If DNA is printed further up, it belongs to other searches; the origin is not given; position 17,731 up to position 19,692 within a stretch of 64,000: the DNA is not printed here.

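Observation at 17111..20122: Compact operon: MBL-fold hydrolase + macro-like::SIR2 fusion + 148-aa unknown. This is a candidate undescribed NAD+/ADP-ribose-linked (possibly anti-phage) system.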

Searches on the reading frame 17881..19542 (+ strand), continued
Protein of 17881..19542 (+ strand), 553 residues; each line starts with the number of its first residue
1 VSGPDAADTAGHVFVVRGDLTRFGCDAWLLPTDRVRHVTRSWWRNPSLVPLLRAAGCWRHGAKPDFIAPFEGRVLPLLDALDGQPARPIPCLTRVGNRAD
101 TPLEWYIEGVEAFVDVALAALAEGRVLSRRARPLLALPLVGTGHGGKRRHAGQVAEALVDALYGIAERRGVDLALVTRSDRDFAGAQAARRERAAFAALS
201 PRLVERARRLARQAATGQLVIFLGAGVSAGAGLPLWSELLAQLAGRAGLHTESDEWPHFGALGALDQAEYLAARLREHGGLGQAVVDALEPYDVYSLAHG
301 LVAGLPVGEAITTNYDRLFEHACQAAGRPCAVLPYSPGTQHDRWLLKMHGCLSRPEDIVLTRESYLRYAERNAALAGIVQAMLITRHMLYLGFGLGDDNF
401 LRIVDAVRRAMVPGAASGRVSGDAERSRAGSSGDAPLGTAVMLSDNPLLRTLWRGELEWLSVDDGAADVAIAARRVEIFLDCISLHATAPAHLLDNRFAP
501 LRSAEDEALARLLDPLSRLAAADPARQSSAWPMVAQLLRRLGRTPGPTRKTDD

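Call 35: find_encoding_contigs(protein=P0006, flank=8000, max_places=2)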
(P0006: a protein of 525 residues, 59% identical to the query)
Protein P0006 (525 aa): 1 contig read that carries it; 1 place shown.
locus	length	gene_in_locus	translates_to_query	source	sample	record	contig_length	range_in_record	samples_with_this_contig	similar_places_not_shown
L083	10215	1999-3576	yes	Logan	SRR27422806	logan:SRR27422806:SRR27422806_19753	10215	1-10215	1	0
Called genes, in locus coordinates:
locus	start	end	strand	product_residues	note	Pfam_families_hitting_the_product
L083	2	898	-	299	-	?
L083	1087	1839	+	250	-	PF23023:Anti-Pycsar_Apyc1, PF00753:Lactamase_B, PF12706:Lactamase_B_2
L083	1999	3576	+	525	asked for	PF13289:SIR2_2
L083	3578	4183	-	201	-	PF00583:Acetyltransf_1, PF13508:Acetyltransf_7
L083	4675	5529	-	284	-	PF11828:DUF3348 (weak)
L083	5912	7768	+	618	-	PF00496:SBP_bac_5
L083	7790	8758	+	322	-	PF19300:BPD_transp_1_N, PF00528:BPD_transp_1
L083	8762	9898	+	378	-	PF12911:OppC_N, PF00528:BPD_transp_1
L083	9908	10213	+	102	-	?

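Call 41: search_protein_families(library=pfam, alignment_id=A3, max_evalue=0.001)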
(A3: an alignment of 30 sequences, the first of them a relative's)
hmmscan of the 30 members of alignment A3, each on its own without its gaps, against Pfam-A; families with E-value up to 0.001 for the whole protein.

A. member 1, L002:7155-7985:+ (277 aa): 1 family
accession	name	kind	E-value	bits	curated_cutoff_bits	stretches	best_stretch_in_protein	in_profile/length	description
PF01553.26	Acyltransferase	-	4.5e-13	49.6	23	1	53-182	2-131/132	Acyltransferase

B. families by the number of members that match (of 30 scanned): 38 families (the first 25 are shown)
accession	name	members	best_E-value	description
PF13561.12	adh_short_C2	2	2.9e-64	Enoyl-(Acyl carrier protein) reductase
PF00106.31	adh_short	2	1.7e-54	short chain dehydrogenase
PF13191.12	AAA_16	2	3.2e-21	AAA ATPase domain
PF01903.22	CbiX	2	1.3e-16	CbiX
PF08659.16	KR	2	8.4e-15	KR domain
PF23441.1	SDR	2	8.2e-06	SDR-like rossmann domain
PF10923.14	BrxC_BrxD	1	3.1e-150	BREX system ATP-binding protein BrxC/D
PF06325.19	PrmA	1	2.3e-70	Ribosomal protein L11 methyltransferase (PrmA)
PF02596.20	DUF169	1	8.8e-51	Uncharacterised ArCR, COG2043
PF00069.31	Pkinase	1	6e-45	Protein kinase domain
PF00781.29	DAGK_cat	1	3.3e-30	Diacylglycerol kinase catalytic domain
PF14088.11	DUF4268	1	3e-27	Domain of unknown function (DUF4268)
PF03009.23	GDPD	1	3.9e-27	Glycerophosphoryl diester phosphodiesterase family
PF00753.33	Lactamase_B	1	1.9e-25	Metallo-beta-lactamase superfamily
PF07714.23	PK_Tyr_Ser-Thr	1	1.2e-22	Protein tyrosine and serine/threonine kinase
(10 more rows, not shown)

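Call 42: search_protein_families(library=pfam, alignment_id=A4, max_evalue=0.001)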
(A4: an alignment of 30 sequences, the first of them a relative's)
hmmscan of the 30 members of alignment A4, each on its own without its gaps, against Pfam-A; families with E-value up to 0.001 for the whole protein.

A. member 1, L002:9604-10428:+ (275 aa): 1 family
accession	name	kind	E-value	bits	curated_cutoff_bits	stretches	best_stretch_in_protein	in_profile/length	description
PF01784.24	DUF34_NIF3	-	1.3e-55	189.2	23.4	1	6-271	4-256/256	Duf34/NIF3 (NGG1p interacting factor 3)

B. families by the number of members that match (of 30 scanned): 48 families (the first 25 are shown)
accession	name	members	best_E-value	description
PF02685.22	Glucokinase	2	9.4e-97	Glucokinase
PF02518.31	HATPase_c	2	1.3e-22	Histidine kinase-, DNA gyrase B-, and HSP90-like ATPase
PF00512.31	HisKA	2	1.1e-12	His Kinase A (phospho-acceptor) domain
PF22945.2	LEM-3_GIY-YIG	2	1.3e-07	LEM-3-like GIY-YIG domain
PF20796.3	PDDEXK_13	1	2.4e-90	PD-(D/E)XK nuclease superfamily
PF00206.25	Lyase_1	1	1.4e-74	Lyase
PF00202.27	Aminotran_3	1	1.7e-69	Aminotransferase class-III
PF01610.23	DDE_Tnp_ISL3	1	1.7e-56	Transposase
PF01784.24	DUF34_NIF3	1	1.3e-55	Duf34/NIF3 (NGG1p interacting factor 3)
PF02386.22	TrkH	1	2.8e-49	Cation transport protein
PF00990.26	GGDEF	1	4.7e-32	Diguanylate cyclase, GGDEF domain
PF20329.3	DUF6624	1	2.2e-30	Family of unknown function (DUF6624)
PF00270.35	DEAD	1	3.3e-29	DEAD/DEAH box helicase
PF22558.3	REase-ARP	1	5.4e-27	Restriction Endonuclease associating with ARP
PF14698.11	ASL_C2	1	1.6e-25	Argininosuccinate lyase C-terminal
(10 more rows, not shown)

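Call 43: find_encoding_contigs(protein=P0002, flank=8000, max_places=2)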
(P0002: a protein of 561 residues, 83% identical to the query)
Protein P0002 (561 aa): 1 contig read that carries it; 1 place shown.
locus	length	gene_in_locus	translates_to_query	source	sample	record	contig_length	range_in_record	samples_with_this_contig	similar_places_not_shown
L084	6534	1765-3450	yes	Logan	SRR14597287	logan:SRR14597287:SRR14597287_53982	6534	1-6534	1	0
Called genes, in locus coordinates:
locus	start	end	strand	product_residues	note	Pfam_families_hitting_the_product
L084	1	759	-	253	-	?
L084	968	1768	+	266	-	PF23023:Anti-Pycsar_Apyc1, PF00753:Lactamase_B, PF12706:Lactamase_B_2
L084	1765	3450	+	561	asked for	PF13289:SIR2_2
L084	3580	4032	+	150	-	-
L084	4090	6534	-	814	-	?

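Call 44: find_encoding_contigs(protein=P0005, flank=8000, max_places=2)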
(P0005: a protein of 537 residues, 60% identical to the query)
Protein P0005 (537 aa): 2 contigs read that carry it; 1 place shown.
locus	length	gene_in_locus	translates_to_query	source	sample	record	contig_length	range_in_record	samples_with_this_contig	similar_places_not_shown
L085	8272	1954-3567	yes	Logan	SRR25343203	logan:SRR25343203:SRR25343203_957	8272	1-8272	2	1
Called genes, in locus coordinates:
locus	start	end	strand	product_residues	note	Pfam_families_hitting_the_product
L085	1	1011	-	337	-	?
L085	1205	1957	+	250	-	PF23023:Anti-Pycsar_Apyc1, PF00753:Lactamase_B, PF12706:Lactamase_B_2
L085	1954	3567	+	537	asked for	PF13289:SIR2_2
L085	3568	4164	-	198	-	PF00583:Acetyltransf_1, PF13508:Acetyltransf_7, PF13673:Acetyltransf_10 (weak)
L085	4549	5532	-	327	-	PF11828:DUF3348 (weak)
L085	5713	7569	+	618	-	PF00496:SBP_bac_5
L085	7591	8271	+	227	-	?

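Call 45: find_encoding_contigs(protein=P0009, flank=8000, max_places=2)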
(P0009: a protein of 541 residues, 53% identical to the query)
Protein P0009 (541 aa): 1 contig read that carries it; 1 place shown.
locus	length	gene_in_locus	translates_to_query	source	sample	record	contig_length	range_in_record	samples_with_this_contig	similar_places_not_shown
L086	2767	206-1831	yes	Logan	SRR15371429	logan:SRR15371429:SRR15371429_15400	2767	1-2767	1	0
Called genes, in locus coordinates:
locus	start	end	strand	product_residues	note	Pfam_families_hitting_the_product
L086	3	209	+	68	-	?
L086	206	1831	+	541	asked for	PF13289:SIR2_2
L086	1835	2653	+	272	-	PF01784:DUF34_NIF3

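Call 55: search_protein_families(library=pfam, proteins=[L052:9683-10345:-, L077:11300-12262:+, L077:12262-13764:+, L055:9406-10488:+, L077:13791-14819:+, L051:12732-13751:+, L054:4152-7457:-, L022:9639-11909:+, L028:2161-2838:-, L062:9491-11971:+], max_evalue=0.001)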
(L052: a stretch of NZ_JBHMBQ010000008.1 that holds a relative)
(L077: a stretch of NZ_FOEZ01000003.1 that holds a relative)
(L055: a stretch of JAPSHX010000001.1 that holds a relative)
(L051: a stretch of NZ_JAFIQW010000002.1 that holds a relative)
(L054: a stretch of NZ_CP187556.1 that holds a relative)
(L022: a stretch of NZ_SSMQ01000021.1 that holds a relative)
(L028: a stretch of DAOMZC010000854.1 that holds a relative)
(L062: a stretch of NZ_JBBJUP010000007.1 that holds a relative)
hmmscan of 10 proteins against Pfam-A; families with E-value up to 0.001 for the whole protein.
L052:9683-10345:- (221 aa): 2 families
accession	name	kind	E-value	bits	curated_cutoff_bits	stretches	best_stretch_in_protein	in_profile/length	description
PF00293.34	NUDIX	-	1.7e-11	44.7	21.1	1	22-100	6-88/134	NUDIX domain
PF21906.2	NrtR_WHD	-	2.7e-10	40.7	27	1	164-218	3-59/61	NrtR DNA-binding winged helix domain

L077:11300-12262:+ (321 aa): 1 family
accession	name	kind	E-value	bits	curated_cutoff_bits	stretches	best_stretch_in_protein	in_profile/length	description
PF20208.3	ARPP-1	-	1.5e-57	195.7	27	1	5-280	1-278/297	ARG and Rhodanese-Phosphatase-superfamily-associated Protein domain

L077:12262-13764:+ (501 aa): 2 families
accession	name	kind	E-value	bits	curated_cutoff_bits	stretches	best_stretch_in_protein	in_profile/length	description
PF03747.19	ADP_ribosyl_GH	-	3.1e-48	165.3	26.2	1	13-300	1-285/287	ADP-ribosylglycohydrolase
PF00782.25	DSPc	-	2.1e-06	28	33.5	1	372-492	13-130/133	Dual specificity phosphatase, catalytic domain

L055:9406-10488:+ (361 aa): 1 family
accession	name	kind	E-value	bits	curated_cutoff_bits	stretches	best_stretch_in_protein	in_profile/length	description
PF22945.2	LEM-3_GIY-YIG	-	1.3e-07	32.2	27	1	95-196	27-109/151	LEM-3-like GIY-YIG domain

L077:13791-14819:+ (343 aa): 3 families
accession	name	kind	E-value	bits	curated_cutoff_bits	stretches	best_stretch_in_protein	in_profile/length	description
PF18780.6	HNH_repeat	-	5.2e-08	33.5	26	1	244-265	32-53/54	Homing endonuclease associated repeat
PF04545.22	Sigma70_r4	-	2.8e-07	30.4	24.1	1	25-56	12-43/50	Sigma-70, region 4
PF13518.12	HTH_28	-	4.9e-06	27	25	1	25-56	4-35/52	Helix-turn-helix domain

L051:12732-13751:+ (340 aa): 3 families
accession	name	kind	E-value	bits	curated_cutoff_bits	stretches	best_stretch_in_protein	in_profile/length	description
PF00106.31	adh_short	-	6.5e-49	166.5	26.6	1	7-201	2-189/195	short chain dehydrogenase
PF13561.12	adh_short_C2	-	3.5e-37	128.7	27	1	12-203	1-185/236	Enoyl-(Acyl carrier protein) reductase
PF08659.16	KR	-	3.8e-14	53.5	22.6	1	6-175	1-165/180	KR domain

L054:4152-7457:- (1102 aa): 6 families
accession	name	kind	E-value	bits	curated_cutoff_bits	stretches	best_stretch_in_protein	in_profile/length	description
PF04851.21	ResIII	-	5.1e-37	127.7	22.5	1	364-516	4-164/164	Type III restriction enzyme, res subunit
PF11907.13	DUF3427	-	2.8e-19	69.9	27.7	1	916-1094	100-276/280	Domain of unknown function (DUF3427)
PF00271.37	Helicase_C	-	9.3e-14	52.1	23.5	1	599-695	12-108/110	Helicase conserved C-terminal domain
PF13091.12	PLDc_2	-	2e-11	44.3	27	1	191-322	5-132/132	PLD-like domain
PF00270.35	DEAD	-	4.3e-09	36.8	26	1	385-515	16-161/167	DEAD/DEAH box helicase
PF09565.16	RE_NgoFVII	-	1.3e-05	25.1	23.8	1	244-297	69-127/162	NgoFVII restriction endonuclease N-terminal PLD domain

L022:9639-11909:+ (757 aa): 1 family
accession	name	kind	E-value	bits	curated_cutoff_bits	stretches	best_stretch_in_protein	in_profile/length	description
PF01734.28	Patatin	-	2.6e-08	34.8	27.7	1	349-611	2-190/191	Patatin-like phospholipase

L028:2161-2838:- (226 aa): 3 families
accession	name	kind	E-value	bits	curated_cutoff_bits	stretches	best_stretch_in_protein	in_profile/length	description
PF21906.2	NrtR_WHD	-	3.1e-24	85.3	27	1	150-209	1-61/61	NrtR DNA-binding winged helix domain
PF00293.34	NUDIX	-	1.4e-21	77.4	21.1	1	4-132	3-130/134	NUDIX domain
PF19368.5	AraR_C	-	1.9e-13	50.9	23.8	1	146-224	1-81/82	AraR C-terminal winged HTH domain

L062:9491-11971:+ (827 aa): 5 families
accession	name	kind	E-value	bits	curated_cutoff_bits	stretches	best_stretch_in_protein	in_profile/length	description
PF02463.25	SMC_N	-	1e-12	48.4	40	2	380-671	135-208/220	RecF/RecN/SMC N terminal domain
PF13476.12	AAA_23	-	5.7e-10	40.6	27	1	91-155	2-64/201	AAA domain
PF13304.12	AAA_21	-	7.4e-08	33.2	27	0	589-665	229-303/304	AAA domain, putative AbiEii toxin, Type IV TA system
PF13175.12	AAA_15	-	0.00048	20.3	32.1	1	88-129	3-41/374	AAA ATPase domain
PF13555.12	AAA_29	-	0.00065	19.8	27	0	102-141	14-52/61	P-loop containing region of AAA domain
